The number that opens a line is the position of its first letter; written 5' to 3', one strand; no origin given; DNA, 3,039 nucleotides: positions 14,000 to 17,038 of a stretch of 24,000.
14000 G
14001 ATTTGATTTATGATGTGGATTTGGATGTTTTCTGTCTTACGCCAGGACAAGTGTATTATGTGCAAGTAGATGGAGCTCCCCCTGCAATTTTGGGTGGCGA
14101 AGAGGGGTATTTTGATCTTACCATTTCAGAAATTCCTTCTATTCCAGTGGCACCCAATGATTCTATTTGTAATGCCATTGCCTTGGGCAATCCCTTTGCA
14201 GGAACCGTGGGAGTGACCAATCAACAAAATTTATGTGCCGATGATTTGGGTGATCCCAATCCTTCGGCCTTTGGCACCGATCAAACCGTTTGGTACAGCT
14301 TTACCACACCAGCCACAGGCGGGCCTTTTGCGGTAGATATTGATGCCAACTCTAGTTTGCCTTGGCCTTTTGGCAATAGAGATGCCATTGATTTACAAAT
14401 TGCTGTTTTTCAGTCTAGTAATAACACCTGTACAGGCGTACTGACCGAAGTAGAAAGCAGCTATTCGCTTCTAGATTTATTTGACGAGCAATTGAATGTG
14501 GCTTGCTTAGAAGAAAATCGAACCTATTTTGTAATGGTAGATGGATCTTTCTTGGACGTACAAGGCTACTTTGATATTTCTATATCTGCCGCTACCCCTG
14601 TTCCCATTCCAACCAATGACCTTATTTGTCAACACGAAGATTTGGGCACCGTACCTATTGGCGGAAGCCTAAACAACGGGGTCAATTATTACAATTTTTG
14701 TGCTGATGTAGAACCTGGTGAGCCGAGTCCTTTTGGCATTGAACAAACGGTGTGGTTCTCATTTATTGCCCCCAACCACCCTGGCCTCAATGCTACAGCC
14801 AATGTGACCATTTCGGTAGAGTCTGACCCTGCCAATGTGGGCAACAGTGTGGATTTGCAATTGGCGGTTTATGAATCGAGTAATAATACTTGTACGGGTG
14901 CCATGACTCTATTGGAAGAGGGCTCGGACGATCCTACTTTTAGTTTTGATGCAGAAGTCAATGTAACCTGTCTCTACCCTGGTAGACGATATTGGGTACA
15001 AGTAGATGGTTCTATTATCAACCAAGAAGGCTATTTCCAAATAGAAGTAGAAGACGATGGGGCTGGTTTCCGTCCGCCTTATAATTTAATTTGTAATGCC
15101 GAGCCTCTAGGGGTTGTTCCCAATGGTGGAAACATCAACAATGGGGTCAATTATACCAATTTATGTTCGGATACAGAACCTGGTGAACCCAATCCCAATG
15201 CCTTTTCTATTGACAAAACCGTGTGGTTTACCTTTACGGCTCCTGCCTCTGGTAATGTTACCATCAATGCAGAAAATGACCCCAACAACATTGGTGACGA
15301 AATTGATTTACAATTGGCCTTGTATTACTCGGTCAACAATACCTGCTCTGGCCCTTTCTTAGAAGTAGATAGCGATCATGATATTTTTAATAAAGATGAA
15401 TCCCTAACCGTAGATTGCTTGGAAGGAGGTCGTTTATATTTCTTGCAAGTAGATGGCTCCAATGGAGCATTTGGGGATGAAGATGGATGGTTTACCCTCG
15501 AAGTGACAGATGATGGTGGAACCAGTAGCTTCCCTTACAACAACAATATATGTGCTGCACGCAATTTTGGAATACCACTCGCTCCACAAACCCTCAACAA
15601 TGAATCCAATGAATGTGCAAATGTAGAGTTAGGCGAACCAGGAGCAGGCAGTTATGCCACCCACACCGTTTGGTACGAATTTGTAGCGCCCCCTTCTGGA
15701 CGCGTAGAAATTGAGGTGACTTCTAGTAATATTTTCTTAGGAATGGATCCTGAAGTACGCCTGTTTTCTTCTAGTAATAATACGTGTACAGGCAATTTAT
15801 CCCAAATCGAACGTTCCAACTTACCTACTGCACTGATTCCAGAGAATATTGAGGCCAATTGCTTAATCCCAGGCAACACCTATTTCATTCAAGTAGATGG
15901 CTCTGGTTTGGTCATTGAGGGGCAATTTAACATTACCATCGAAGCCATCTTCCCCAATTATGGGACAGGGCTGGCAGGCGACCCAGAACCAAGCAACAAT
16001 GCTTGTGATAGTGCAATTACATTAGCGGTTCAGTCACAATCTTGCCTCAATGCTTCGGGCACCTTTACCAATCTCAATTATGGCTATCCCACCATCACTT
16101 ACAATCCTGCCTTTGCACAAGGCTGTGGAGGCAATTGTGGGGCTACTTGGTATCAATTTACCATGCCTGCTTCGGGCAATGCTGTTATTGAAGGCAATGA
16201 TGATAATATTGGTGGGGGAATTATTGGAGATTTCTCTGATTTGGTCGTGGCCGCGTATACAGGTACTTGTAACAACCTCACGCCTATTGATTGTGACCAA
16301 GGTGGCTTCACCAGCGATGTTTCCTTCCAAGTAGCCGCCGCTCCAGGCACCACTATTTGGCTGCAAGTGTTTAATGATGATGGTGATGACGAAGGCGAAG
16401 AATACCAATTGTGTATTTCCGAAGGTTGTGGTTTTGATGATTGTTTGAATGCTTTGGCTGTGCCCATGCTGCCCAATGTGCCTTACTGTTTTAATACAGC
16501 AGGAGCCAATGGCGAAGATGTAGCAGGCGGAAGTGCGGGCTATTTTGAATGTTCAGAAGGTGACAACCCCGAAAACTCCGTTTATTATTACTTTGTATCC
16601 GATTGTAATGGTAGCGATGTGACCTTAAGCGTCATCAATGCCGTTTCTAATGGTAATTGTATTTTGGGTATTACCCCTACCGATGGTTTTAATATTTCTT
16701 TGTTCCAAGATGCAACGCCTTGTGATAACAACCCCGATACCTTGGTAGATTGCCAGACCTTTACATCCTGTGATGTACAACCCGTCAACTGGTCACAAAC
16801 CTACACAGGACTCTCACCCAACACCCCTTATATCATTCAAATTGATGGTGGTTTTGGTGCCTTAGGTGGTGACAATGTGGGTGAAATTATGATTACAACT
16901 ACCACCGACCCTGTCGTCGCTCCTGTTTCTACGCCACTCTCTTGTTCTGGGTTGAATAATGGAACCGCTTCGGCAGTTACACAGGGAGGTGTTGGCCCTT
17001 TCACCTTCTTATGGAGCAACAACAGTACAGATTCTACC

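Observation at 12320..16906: Array of ten ~153-aa four-cysteine modules of unassigned family in the giant T9SS cargo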

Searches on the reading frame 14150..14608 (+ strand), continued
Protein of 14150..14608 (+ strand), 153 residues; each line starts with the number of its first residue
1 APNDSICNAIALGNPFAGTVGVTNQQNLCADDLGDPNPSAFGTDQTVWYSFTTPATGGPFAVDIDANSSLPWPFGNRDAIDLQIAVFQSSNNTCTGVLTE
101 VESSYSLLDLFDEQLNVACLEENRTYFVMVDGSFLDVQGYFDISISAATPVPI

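Call 54: search_protein_families(library=pfam, proteins=[P0081, P0109, P0003], max_evalue=0.001)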
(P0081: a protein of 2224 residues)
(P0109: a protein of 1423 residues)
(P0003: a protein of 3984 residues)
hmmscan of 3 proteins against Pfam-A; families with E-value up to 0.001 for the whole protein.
P0081 (2224 aa): 8 families
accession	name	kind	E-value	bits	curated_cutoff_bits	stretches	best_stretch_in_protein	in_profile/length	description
PF23759.1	GBD_T9SS_assoc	-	1.3e-268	873.9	27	16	430-555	1-116/116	Galactose binding domain-like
PF04151.21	PPC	-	1.9e-30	105.9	25.9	0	72-145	4-68/70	Bacterial pre-peptidase C-terminal domain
PF16656.11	Pur_ac_phosph_N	-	1.1e-22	80.8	30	0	2096-2129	52-85/93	Purple acid Phosphatase, N-terminal domain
PF18962.6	Por_Secre_tail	-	1.4e-12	48.2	27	1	2156-2222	2-74/75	Secretion system C-terminal sorting domain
PF00041.27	fn3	-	5.1e-12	46.3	25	0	2105-2129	49-73/84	Fibronectin type III domain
PF21633.3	MOV-10_Ig-like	-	1.6e-11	44.8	27.4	0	923-952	78-108/126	Helicase MOV-10, Ig-like domain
PF05896.17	NQRA_N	-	1.5e-09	38.4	25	0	218-237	66-85/94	NqrA N-terminal barrel-sandwich hybrid domain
PF10179.15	NDNF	-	4.7e-09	36.8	27.3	0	644-677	78-111/127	Neuron-derived neurotrophic factor, first Fn(III) domain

P0109 (1423 aa): 5 families
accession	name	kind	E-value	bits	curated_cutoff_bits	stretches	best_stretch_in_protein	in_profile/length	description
PF23759.1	GBD_T9SS_assoc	-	5.6e-48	162.5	27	6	838-955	2-103/116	Galactose binding domain-like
PF16656.11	Pur_ac_phosph_N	-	1.7e-18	67.4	30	0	747-820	19-82/93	Purple acid Phosphatase, N-terminal domain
PF04151.21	PPC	-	1e-14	55.6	25.9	0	611-680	4-68/70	Bacterial pre-peptidase C-terminal domain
PF18962.6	Por_Secre_tail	-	7.5e-09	36.2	27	1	1345-1416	2-71/75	Secretion system C-terminal sorting domain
PF00041.27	fn3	-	6.9e-05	23.4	25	0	535-549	54-68/84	Fibronectin type III domain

P0003 (3984 aa): 3 families
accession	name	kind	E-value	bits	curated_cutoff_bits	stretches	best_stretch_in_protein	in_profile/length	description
PF13573.12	SprB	-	2.2e-186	603.6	28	22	3422-3457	2-37/37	SprB repeat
PF06832.18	BiPBP_C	-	8.4e-12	45.3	26.8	0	3383-3406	63-87/90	Penicillin-Binding Protein C-terminus Family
PF13585.12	CHU_C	-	6.4e-11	42.7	27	1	3892-3966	3-72/86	CHU_C Type IX secretion signal domain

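Call 69: search_solved_structures(query=P0081, max_evalue=1)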
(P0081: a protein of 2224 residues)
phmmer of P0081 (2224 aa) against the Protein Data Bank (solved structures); distinct sequences matched with E-value up to 1: 1.
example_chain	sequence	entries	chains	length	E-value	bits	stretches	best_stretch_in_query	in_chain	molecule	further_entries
8glj_D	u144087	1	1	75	0.00082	19.6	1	2152-2224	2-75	Por secretion system C-terminal sorting domain-containing protein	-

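Call 70: find_homologous_proteins(query=A2, max_evalue=0.00001)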
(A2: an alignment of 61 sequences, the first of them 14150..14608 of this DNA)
Query A2 (61 sequences) (153 aa, profile of the alignment): 108 proteins with E <= 0.00001 among 1891 candidates.
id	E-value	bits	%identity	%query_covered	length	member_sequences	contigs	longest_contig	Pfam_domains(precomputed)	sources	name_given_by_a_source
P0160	2.8e-55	204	28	84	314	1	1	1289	PF23759.2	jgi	jgi:hypothetical protein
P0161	1.3e-54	202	68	100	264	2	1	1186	-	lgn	-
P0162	3.3e-53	198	39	37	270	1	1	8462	PF04151.22,PF23759.2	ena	-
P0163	1.1e-51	193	33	36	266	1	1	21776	-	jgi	jgi:hypothetical protein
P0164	2.9e-51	191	40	94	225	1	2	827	-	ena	-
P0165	1.7e-36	143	28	97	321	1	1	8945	PF04151.22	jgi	jgi:hypothetical protein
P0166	6.2e-32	129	28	95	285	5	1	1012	PF18962.8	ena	-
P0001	2.4e-30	123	85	60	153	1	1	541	-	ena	-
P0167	2.9e-30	123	27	97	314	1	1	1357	PF04151.22,PF23759.2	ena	-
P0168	1.1e-28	118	-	-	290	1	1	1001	PF23759.2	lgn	-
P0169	1.7e-28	117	31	93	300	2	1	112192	-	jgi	jgi:hypothetical protein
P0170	3.0e-28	117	24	95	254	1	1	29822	PF18962.8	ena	-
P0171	7.4e-27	112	33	26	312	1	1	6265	PF04151.22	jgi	jgi:Bacterial pre-peptidase C-terminal domain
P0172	1.1e-26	111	30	60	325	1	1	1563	PF18962.8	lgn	-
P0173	4.2e-26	110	24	94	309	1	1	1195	PF18962.8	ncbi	ncbi:MAG: T9SS type A sorting domain-containing protein, partial [Sphingobacteriales bacterium]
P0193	4.9e-17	80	26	67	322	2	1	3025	PF23759.2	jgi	-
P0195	1.6e-16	79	27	72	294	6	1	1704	PF23759.2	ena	-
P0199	6.1e-15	73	26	65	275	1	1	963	PF04151.22,PF23759.2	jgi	jgi:hypothetical protein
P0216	1.3e-12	66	-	-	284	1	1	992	PF23759.2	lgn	-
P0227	3.0e-11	61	-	-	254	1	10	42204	PF23759.2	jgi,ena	jgi:hypothetical protein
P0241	1.2e-9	56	-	-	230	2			PF23759.2,PF00041.28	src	-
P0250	3.8e-8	51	36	22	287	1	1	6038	PF18962.8,PF23759.2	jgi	jgi:DNA-directed RNA polymerase subunit L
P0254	8.7e-8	50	25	62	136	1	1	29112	PF23759.2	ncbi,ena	-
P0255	9.5e-8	50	27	65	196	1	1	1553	PF23759.2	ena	-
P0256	1.2e-7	50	-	-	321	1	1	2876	PF23759.2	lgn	-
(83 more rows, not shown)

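Call 82: list_cluster_members(proteins=[P0074, P0085, P0090, P0073, P0058, P0054, P0012, P0069, P0025, P0081])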
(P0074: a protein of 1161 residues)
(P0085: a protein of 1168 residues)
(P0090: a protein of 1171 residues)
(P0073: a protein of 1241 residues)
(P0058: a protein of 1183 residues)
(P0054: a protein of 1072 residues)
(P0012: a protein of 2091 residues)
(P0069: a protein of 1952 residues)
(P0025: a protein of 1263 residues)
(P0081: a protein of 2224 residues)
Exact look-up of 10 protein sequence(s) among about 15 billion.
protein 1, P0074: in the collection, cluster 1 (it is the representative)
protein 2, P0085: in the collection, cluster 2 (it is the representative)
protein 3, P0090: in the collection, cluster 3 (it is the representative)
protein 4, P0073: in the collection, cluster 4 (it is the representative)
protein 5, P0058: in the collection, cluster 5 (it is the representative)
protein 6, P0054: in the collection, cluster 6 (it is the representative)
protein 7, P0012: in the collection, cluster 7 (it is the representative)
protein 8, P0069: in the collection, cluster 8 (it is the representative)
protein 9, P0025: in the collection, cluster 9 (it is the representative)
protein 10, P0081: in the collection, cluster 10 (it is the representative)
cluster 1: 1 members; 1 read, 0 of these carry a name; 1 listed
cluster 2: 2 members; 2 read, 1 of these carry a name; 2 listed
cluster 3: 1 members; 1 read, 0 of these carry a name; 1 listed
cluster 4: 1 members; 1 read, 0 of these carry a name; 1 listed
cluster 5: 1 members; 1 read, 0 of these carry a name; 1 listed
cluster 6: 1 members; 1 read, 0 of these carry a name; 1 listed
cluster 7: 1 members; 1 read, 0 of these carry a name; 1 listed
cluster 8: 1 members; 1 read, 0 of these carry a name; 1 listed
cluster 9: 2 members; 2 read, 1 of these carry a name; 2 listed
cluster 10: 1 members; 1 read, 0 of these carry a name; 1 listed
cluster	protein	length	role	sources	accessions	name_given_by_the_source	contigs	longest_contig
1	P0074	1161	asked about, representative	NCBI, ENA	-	-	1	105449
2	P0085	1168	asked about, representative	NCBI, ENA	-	-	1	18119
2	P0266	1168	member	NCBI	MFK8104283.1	MAG: gliding motility-associated C-terminal domain-containing protein [Saprospiraceae ...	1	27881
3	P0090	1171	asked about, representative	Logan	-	-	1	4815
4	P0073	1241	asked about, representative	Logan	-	-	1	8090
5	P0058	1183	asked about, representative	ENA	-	-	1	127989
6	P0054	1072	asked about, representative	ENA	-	-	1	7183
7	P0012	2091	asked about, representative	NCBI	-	-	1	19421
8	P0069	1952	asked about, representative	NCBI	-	-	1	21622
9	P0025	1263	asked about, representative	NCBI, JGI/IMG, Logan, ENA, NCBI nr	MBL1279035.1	MAG: T9SS type A sorting domain-containing protein [Fluviicola sp.] | T9SS type A sorting domain-containing protein [Fluviicola sp.]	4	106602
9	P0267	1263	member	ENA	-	-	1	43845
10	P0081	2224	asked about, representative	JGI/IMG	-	-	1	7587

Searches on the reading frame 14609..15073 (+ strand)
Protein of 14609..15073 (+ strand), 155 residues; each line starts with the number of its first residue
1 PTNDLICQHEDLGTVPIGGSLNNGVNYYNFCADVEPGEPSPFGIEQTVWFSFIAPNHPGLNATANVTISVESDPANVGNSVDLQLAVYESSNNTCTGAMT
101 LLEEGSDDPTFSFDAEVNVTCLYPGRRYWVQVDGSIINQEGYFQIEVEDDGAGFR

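Call 8: search_protein_families(library=pfam, proteins=[window:14609-15073:+], max_evalue=10)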
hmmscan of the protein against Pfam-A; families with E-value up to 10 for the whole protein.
window:14609-15073:+ (155 aa): 1 family
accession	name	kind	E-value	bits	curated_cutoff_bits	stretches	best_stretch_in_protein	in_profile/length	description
PF16460.11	Phage_TTP_11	-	0.092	12.9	28.4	1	34-138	29-125/154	Phage tail tube, TTP, lambda-like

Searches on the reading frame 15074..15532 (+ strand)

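Call 8: search_protein_families(library=pfam, proteins=[window:15074-15532:+], max_evalue=10)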
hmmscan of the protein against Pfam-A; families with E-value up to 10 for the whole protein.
window:15074-15532:+ (153 aa): 2 families
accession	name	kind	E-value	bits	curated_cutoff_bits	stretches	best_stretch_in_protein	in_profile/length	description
PF04151.21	PPC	-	0.00011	23.5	25.9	1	50-126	3-68/70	Bacterial pre-peptidase C-terminal domain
PF23759.1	GBD_T9SS_assoc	-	0.014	16.1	27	1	49-73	45-69/116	Galactose binding domain-like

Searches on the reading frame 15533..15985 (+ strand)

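Call 8: search_protein_families(library=pfam, proteins=[window:15533-15985:+], max_evalue=10)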
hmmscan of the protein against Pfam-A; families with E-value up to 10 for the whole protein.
window:15533-15985:+ (151 aa): 2 families
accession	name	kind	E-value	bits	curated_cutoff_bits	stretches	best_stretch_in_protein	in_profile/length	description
PF23759.1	GBD_T9SS_assoc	-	0.048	14.4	27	1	41-65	41-65/116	Galactose binding domain-like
PF00167.24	FGF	-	0.29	11.6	24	1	55-88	42-75/124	Fibroblast growth factor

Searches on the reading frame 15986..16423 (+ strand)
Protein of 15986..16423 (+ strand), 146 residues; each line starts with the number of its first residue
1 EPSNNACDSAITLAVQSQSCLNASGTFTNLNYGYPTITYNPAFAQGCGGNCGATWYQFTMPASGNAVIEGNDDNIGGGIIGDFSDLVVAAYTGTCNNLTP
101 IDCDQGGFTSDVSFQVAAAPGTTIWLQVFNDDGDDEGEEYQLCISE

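Call 8: search_protein_families(library=pfam, proteins=[window:15986-16423:+], max_evalue=10)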
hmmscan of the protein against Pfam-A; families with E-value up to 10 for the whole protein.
window:15986-16423:+ (146 aa): 1 family
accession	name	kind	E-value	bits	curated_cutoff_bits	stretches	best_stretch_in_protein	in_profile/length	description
PF23759.1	GBD_T9SS_assoc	-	0.00024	21.8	27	1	4-72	2-64/116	Galactose binding domain-like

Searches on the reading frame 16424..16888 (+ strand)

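Call 8: search_protein_families(library=pfam, proteins=[window:16424-16888:+], max_evalue=10)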
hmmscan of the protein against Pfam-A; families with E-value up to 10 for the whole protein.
window:16424-16888:+ (155 aa): 1 family
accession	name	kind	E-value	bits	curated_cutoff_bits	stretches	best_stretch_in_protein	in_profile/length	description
PF05475.17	Chlam_vir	-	0.076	13.2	25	1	62-92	108-136/146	Pgp3 C-terminal domain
